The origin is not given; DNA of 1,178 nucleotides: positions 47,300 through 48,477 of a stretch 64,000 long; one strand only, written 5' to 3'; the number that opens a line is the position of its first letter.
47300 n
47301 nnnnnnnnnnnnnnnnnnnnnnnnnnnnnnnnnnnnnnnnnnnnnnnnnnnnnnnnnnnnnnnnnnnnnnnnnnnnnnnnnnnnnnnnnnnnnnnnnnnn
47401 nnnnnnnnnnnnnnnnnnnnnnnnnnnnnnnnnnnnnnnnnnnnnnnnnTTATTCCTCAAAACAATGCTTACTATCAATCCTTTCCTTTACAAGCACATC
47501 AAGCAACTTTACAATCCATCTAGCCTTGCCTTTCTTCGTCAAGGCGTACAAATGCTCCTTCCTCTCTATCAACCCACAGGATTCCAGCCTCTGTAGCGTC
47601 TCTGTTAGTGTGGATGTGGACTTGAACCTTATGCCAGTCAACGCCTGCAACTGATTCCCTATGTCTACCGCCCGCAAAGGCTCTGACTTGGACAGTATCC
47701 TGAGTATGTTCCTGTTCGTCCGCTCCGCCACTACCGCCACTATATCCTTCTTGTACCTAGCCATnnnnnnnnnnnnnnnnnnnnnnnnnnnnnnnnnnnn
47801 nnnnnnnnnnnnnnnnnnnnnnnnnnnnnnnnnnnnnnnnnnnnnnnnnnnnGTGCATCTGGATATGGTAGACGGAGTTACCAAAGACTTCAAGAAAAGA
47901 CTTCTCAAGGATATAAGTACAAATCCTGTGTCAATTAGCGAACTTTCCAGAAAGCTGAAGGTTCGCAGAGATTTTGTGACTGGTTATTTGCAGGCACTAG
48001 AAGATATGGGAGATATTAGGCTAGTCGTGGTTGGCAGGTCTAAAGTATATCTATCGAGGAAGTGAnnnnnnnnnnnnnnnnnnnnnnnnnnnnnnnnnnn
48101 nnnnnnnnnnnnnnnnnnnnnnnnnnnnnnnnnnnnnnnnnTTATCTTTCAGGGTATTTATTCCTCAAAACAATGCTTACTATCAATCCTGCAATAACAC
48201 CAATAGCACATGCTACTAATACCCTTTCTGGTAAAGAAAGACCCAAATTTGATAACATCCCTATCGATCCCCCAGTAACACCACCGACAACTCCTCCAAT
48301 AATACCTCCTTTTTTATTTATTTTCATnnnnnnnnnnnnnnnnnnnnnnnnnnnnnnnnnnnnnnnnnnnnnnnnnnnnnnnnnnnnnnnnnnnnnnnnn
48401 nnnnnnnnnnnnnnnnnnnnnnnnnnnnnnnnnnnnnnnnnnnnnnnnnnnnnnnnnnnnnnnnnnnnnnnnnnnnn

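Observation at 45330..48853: The 16S-23S spacer keeps tRNA-Ala but has acquired about 3 kb with six protein genes, four of them antisense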

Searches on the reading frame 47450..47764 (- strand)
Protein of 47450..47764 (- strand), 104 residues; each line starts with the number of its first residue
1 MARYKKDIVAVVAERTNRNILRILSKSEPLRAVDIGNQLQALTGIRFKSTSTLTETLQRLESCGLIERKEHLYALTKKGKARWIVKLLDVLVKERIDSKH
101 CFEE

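Call 6: search_protein_families(library=pfam, proteins=[window:47450-47764:-], max_evalue=0.1)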
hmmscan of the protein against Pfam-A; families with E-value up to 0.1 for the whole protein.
window:47450-47764:- (104 aa): 12 families
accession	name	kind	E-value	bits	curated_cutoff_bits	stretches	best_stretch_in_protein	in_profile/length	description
PF01047.28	MarR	-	4.7e-05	23.6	24.6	1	20-71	8-52/59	MarR family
PF03551.20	PadR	-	7.2e-05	23.1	27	1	20-82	1-72/75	Transcriptional regulator PadR-like family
PF01726.22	LexA_DNA_bind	-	0.00011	22.4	23.7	1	45-70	35-60/65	LexA DNA binding domain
PF25213.1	HVO_A0261_N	-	0.00035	20.8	35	1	39-81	30-69/86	HVO_A0261 N-terminal domain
PF14947.12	HTH_45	-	0.0034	17.8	25.5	1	51-81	34-64/77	Winged helix-turn-helix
PF01638.23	HxlR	-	0.015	15.6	20.8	1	48-81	31-71/91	HxlR-like helix-turn-helix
PF12802.13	MarR_2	-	0.018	15.6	27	1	49-70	33-54/61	MarR family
PF23159.1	WH_Rok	-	0.029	14.9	27.6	1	22-61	7-47/58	Repressor Rok winged helix domain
PF13412.12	HTH_24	-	0.042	13.9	21.9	0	49-67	30-48/48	Winged helix-turn-helix DNA-binding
PF01978.25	TrmB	-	0.084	13.2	25.6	0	50-71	36-57/68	Sugar-specific transcriptional regulator TrmB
PF00392.27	GntR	-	0.092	12.9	27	0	49-69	37-57/64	Bacterial regulatory proteins, gntR family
PF10007.15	DUF2250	-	0.093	13.3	24.4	0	22-71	12-57/93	Uncharacterized protein conserved in archaea (DUF2250)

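Call 14: find_encoding_contigs(protein=window:47450-47764:-, flank=10000, max_places=10)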
Protein window:47450-47764:- (104 aa): no gene with exactly this product is on record in the collection.

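Call 30: search_protein_families(library=phrogs, proteins=[window:47450-47764:-], max_evalue=0.01)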
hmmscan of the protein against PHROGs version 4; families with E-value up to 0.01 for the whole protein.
window:47450-47764:- (104 aa): 3 families
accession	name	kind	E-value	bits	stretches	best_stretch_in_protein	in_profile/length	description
phrog_4278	-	unknown function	7.6e-05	23.5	1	16-81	32-102/127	-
phrog_2440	-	transcription regulation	0.0019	19.1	1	15-81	28-93/126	transcriptional regulator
phrog_11195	-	unknown function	0.0052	17.2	1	7-80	16-89/122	-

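Call 49: find_homologous_proteins(query=window:47450-47764:-)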
Query window:47450-47764:- (104 aa): 1 proteins with E <= 0.001 among 5 candidates.
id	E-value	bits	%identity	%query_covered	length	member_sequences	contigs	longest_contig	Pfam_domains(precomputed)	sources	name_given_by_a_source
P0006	2.0e-59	215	100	100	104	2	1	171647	-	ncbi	-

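Call 71: search_protein_families(library=ncbifam, proteins=[window:47450-47764:-], max_evalue=0.1)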
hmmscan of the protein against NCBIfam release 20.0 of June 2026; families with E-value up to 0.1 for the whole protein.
window:47450-47764:- (104 aa): 9 families
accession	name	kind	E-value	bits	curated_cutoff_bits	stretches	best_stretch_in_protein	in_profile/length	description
NF053610.1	Sso10a_fam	subfamily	0.00079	19.4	60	1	51-80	32-61/64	Sso10a family chromatin protein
NF047367.1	redox_TF_RrpA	exception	0.00085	19.5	185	1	11-78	14-82/101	MarR family transcription factor RrpA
NF033788.1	HTH_metalloreg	subfamily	0.0012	18.7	55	1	7-69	3-58/77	metalloregulator ArsR/SmtB family transcription factor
NF038232.1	STM3845_fam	equivalog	0.028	14.1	100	1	20-79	188-250/277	retron St85 family effector protein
NF053606.1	Sta1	subfamily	0.052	13.6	80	1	16-87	21-83/100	Sta1 family transcriptional regulator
NF040939.2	trans_reg_lrs14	equivalog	0.053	13.6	90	1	19-88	25-86/103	Lrs14 family HTH-type transcriptional regulator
NF053755.1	MsvR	equivalog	0.054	13.2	220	1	6-71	4-61/236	transcriptional factor MsvR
NF006811.0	PRK09333.1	equivalog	0.073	12.6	156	0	49-81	94-126/150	30S ribosomal protein S19e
TIGR00498.1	lexA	equivalog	0.075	12.6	110.95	0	44-70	34-60/203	transcriptional repressor LexA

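Call 103: find_related_loci(query=window:47450-47764:-, collection=viral_contigs, flank=5000)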
Query window:47450-47764:- (104 aa) in viral_contigs; peptide patterns used: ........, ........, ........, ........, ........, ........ (x = any residue, [..] = any of these).
81 stretches matched a pattern, but none encodes a relative of the query by tblastn (E <= 1e-3).

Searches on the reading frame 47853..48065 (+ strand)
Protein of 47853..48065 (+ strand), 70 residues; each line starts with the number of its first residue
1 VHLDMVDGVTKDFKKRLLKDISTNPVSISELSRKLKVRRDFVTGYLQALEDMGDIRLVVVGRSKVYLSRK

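Call 6: search_protein_families(library=pfam, proteins=[window:47853-48065:+], max_evalue=0.1)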
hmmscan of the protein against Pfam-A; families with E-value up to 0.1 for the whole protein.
window:47853-48065:+ (70 aa): 14 families
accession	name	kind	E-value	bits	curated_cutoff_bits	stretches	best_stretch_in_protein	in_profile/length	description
PF21248.3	SoFic-like_C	-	0.00024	21.7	27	1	15-69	19-74/76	Protein adenylyltransferase SoFic-like, C-terminal domain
PF08279.18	HTH_11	-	0.00078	19.7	25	1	22-57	12-44/55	HTH domain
PF25212.1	HVO_A0114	-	0.0057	16.9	27.6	1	16-65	26-77/84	HVO_A0114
PF03297.21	Ribosomal_S25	-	0.0067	17.1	28.8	1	10-64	40-95/101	S25 ribosomal protein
PF01047.28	MarR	-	0.0076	16.6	24.6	1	24-53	16-45/59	MarR family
PF01978.25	TrmB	-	0.011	16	25.6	1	23-65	20-61/68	Sugar-specific transcriptional regulator TrmB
PF12802.13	MarR_2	-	0.028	15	27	1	21-53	14-48/61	MarR family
PF00292.24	PAX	-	0.051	14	22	1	19-65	27-73/125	'Paired box' domain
PF14502.12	HTH_41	-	0.054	13.4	25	1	27-62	8-43/48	Helix-turn-helix domain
PF24270.1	HTH_Cmi2_C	-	0.066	13.9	27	1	12-53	75-116/125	Cmi2, C-terminal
PF01022.26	HTH_5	-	0.07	13.5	22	0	16-53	6-43/47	Bacterial regulatory protein, arsR family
PF13635.12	DUF4143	-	0.086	13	28.1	1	17-57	22-62/160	Domain of unknown function (DUF4143)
PF11427.14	HTH_Tnp_Tc3_1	-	0.09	13.1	21.1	0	21-47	16-42/50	Tc3 transposase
PF22979.2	HTH_69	-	0.095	13.1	27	1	24-57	25-58/69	Winged helix-turn-helix domain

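Call 13: find_encoding_contigs(protein=window:47853-48065:+, flank=10000, max_places=10)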
Protein window:47853-48065:+ (70 aa): no gene with exactly this product is on record in the collection.

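Call 30: search_protein_families(library=phrogs, proteins=[window:47853-48065:+], max_evalue=0.01)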
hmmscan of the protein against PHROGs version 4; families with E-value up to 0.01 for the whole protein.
window:47853-48065:+ (70 aa): 0 families

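Call 71: search_protein_families(library=ncbifam, proteins=[window:47853-48065:+], max_evalue=0.1)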
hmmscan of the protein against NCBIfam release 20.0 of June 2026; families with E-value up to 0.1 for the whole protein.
window:47853-48065:+ (70 aa): 1 family
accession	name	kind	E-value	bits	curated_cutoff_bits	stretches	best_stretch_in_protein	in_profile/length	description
NF053602.1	Phr_regulator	exception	0.0066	16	320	1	7-56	7-56/191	heat shock transcription regulator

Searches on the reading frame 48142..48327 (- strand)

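Call 6: search_protein_families(library=pfam, proteins=[window:48142-48327:-], max_evalue=0.1)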
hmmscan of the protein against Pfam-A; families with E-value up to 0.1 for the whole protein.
window:48142-48327:- (61 aa): 2 families
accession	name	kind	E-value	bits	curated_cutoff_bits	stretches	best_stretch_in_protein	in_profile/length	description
PF13441.11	Gly-zipper_YMGG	-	0.011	15.8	28.9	1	5-24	25-44/45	YMGG-like Gly-zipper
PF04829.18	PT-VENN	-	0.058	14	20.3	0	5-22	14-31/52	Pre-toxin domain with VENN motif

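Call 30: search_protein_families(library=phrogs, proteins=[window:48142-48327:-], max_evalue=0.01)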
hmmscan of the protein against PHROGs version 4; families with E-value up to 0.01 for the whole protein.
window:48142-48327:- (61 aa): 0 families

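Call 71: search_protein_families(library=ncbifam, proteins=[window:48142-48327:-], max_evalue=0.1)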
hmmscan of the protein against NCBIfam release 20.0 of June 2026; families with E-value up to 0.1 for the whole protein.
window:48142-48327:- (61 aa): 2 families
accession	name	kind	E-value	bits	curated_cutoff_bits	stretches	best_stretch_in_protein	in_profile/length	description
NF011961.0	PRK15432.1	equivalog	0.027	13.7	388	1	12-53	68-109/344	autoinducer 2 ABC transporter permease LsrC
NF053611.1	YiaD_Gzip_OmpA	equivalog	0.067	12.9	175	1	4-51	25-68/206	YiaD family glycine zipper/OmpA-like lipoprotein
